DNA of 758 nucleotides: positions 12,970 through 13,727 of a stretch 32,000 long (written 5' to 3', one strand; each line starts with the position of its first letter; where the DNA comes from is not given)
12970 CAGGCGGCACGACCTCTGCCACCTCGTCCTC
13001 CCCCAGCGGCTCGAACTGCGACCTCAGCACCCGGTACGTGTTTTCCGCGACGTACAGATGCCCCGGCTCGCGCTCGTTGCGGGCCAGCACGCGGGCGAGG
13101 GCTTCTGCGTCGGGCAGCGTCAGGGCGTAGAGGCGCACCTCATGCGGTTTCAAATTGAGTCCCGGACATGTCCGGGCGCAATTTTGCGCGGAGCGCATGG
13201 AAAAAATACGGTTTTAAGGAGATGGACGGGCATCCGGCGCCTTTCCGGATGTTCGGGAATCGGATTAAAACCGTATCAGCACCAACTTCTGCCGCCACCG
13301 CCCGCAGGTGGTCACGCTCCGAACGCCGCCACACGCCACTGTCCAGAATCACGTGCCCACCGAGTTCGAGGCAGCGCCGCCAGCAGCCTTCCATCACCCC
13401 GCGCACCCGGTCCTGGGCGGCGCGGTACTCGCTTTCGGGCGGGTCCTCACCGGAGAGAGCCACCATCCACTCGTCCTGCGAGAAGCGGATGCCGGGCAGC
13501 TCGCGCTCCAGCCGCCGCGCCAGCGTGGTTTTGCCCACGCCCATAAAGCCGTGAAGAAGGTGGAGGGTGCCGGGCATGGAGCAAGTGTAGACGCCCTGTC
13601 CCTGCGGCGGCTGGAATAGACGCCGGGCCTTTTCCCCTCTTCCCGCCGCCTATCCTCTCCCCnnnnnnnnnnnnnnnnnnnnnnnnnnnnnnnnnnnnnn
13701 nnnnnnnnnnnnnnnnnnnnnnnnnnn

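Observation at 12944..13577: A 131-bp MITE-like repeat splits a P-loop kinase gene; deleting 133 bp rebuilds a 166-aa ORF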

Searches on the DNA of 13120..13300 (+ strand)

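Call 18: search_dna_similar(query=window:13120-13300:+, collection=plasmids, mode=distant, max_rows=40)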
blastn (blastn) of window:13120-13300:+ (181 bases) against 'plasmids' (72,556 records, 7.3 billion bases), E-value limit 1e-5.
Records with a match: 4; places in all: 7; records where one place covers at least 80% of the query: 0.
Best place of each record, by identity: 95-99% 3; 90-95% 1.
By first word of the organism name: Deinococcus 4.
By predicted mobility (MOB-suite, as given by PLSDB): non-mobilizable 4.
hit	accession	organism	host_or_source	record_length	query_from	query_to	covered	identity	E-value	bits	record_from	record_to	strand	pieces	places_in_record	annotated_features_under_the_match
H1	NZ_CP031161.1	Deinococcus wulumuqiensis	cell culture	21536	18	157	77%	97.1%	1e-59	235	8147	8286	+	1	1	none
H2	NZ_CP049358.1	Deinococcus wulumuqiensis R12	cell culture,soil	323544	20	161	78%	93.7%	1e-53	216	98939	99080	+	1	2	thiD: bifunctional hydroxymethylpyrimidine kinase/phosphomethylpyrimidine ...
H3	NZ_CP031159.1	Deinococcus wulumuqiensis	cell culture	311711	23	159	76%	95.6%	3e-55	221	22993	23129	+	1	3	DUF1990 domain-containing protein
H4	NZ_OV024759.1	Deinococcus radiodurans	-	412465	87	157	39%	97.2%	7e-25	120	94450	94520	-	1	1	glycoside hydrolase family 10 protein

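Call 26: get_annotated_region(hit=H1, flank=1500)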
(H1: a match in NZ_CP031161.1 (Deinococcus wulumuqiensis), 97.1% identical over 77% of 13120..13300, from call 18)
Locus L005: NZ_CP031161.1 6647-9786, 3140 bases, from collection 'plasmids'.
description: Deinococcus wulumuqiensis strain NEB 479 plasmid pDrdII, complete sequence
organism: Deinococcus wulumuqiensis (NCBI taxid 980427)
taxonomy: Bacteria; Deinococcota; Deinococci; Deinococcales; Deinococcaceae; Deinococcus; Deinococcus wulumuqiensis
host: -; source: cell culture; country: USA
typing (MOB-suite, as given by PLSDB): non-mobilizable; replicon rep_cluster_2427
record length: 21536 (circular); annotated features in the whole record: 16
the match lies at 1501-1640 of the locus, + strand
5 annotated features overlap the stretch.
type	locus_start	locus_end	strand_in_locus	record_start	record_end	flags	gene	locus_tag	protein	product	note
CDS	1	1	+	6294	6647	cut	-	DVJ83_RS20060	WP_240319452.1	hypothetical protein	-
CDS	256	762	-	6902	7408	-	-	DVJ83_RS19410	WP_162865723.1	toxin-antitoxin system HicB family antitoxin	-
CDS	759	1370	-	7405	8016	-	-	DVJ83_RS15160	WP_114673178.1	AAA family ATPase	-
CDS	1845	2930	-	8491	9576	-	-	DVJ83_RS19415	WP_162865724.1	hypothetical protein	-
CDS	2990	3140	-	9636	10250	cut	-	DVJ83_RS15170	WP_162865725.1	hypothetical protein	-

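Call 27: get_annotated_region(hit=H2, flank=1500)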
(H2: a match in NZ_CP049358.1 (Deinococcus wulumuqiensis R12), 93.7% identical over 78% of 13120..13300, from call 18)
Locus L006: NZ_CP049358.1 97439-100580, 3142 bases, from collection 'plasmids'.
description: Deinococcus wulumuqiensis R12 plasmid unnamed1, complete sequence
organism: Deinococcus wulumuqiensis R12 (NCBI taxid 1288484)
taxonomy: Bacteria; Deinococcota; Deinococci; Deinococcales; Deinococcaceae; Deinococcus; Deinococcus wulumuqiensis; Deinococcus wulumuqiensis R12
host: -; source: cell culture,soil; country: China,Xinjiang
typing (MOB-suite, as given by PLSDB): non-mobilizable
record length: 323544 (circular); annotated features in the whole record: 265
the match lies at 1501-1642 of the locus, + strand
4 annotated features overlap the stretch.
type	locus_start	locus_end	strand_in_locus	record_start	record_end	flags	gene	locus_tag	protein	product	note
CDS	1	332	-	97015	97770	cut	modA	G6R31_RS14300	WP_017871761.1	molybdate ABC transporter substrate-binding protein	GO:0015689 - molybdate ion transport [Evidence IEA]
CDS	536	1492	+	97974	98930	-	-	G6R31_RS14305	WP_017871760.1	hypothetical protein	-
CDS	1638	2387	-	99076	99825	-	thiD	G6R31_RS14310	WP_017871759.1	bifunctional hydroxymethylpyrimidine kinase/phosphomethylpyrimidine kinase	GO:0009228 - thiamine biosynthetic process [Evidence IEA]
CDS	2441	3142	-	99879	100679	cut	-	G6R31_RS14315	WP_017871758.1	thiazole synthase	-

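Call 28: get_annotated_region(hit=H3, flank=1500)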
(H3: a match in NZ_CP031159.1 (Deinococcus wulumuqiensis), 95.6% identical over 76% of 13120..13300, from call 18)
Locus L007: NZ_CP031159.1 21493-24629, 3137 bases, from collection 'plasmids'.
description: Deinococcus wulumuqiensis strain NEB 479 plasmid pDrdA, complete sequence
organism: Deinococcus wulumuqiensis (NCBI taxid 980427)
taxonomy: Bacteria; Deinococcota; Deinococci; Deinococcales; Deinococcaceae; Deinococcus; Deinococcus wulumuqiensis
host: -; source: cell culture; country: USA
typing (MOB-suite, as given by PLSDB): non-mobilizable
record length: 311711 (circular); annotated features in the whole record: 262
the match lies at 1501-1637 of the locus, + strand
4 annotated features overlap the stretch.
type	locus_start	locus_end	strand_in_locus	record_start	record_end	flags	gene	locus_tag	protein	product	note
CDS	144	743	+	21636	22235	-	-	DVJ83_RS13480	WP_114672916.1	DUF1990 family protein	-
CDS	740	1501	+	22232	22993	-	-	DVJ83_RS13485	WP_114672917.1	DUF1990 domain-containing protein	-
CDS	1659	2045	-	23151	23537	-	-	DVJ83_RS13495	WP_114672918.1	5-carboxymethyl-2-hydroxymuconate Delta-isomerase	-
CDS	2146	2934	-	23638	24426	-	-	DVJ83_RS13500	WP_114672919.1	fumarylacetoacetate hydrolase family protein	-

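Call 29: get_annotated_region(hit=H4, flank=1500)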
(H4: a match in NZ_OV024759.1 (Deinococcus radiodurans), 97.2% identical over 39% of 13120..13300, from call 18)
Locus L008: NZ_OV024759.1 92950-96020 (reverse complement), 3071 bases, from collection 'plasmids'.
description: Deinococcus radiodurans isolate DRR11 plasmid 3
organism: Deinococcus radiodurans (NCBI taxid 1299)
taxonomy: Bacteria; Deinococcota; Deinococci; Deinococcales; Deinococcaceae; Deinococcus; Deinococcus radiodurans
host: -; source: -; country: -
typing (MOB-suite, as given by PLSDB): non-mobilizable
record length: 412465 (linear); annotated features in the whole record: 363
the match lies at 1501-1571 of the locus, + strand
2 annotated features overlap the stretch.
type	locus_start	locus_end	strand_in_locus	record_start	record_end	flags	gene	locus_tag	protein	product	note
CDS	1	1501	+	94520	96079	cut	-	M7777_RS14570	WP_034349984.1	glycoside hydrolase family 10 protein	-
CDS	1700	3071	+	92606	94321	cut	-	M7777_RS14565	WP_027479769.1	M3 family oligoendopeptidase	GO:0006508 - proteolysis [Evidence IEA]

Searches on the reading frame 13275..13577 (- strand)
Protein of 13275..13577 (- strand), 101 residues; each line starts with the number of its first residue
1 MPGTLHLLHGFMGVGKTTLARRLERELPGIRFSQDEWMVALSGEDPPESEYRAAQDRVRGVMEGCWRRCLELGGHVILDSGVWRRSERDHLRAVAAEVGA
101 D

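Call 8: search_protein_families(library=pfam, max_evalue=1, proteins=[window:13275-13577:-])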
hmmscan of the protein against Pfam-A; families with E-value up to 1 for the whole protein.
seq(101 aa): 18 families
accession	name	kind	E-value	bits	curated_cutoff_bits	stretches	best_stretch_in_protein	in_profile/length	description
PF13671.12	AAA_33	-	4.7e-20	72.8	27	1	5-100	1-97/143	AAA domain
PF13238.12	AAA_18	-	2.9e-07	31.4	29.4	1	7-82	2-81/128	AAA domain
PF13191.12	AAA_16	-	0.0019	19.2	32.6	1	6-32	27-55/167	AAA ATPase domain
PF13401.12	AAA_22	-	0.0022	18.8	27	1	6-28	8-30/130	AAA domain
PF00004.35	AAA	-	0.0053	17.6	21.2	1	7-62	2-50/131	ATPase family associated with various cellular activities (AAA)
PF02367.23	TsaE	-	0.0075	16.7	26.6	1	3-27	21-45/128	Threonylcarbamoyl adenosine biosynthesis protein TsaE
PF13173.12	AAA_14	-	0.014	15.9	27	1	7-61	6-50/129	AAA domain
PF25201.1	nSTAND6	-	0.029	14.8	27.7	1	7-28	22-43/148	Novel STAND NTPase 6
PF05729.18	NACHT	-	0.051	13.9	26.7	1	7-27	4-24/167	NACHT domain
PF01712.25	dNK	-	0.057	13.6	27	1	9-31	4-25/203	Deoxynucleoside kinase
PF08433.16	KTI12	-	0.063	13.2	22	1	5-95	3-93/271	Chromatin associated protein KTI12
PF00931.28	NB-ARC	-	0.087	12.5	23.5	1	8-30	23-45/248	NB-ARC domain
PF02492.25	cobW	-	0.16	12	20.7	1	6-24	3-21/180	CobW/HypB/UreG, nucleotide-binding domain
PF01078.27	Mg_chelatase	-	0.18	11.6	20.3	1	7-32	26-51/207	Magnesium chelatase, subunit ChlI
PF07728.20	AAA_5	-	0.2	12.1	22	1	7-27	3-23/139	AAA domain (dynein-related subfamily)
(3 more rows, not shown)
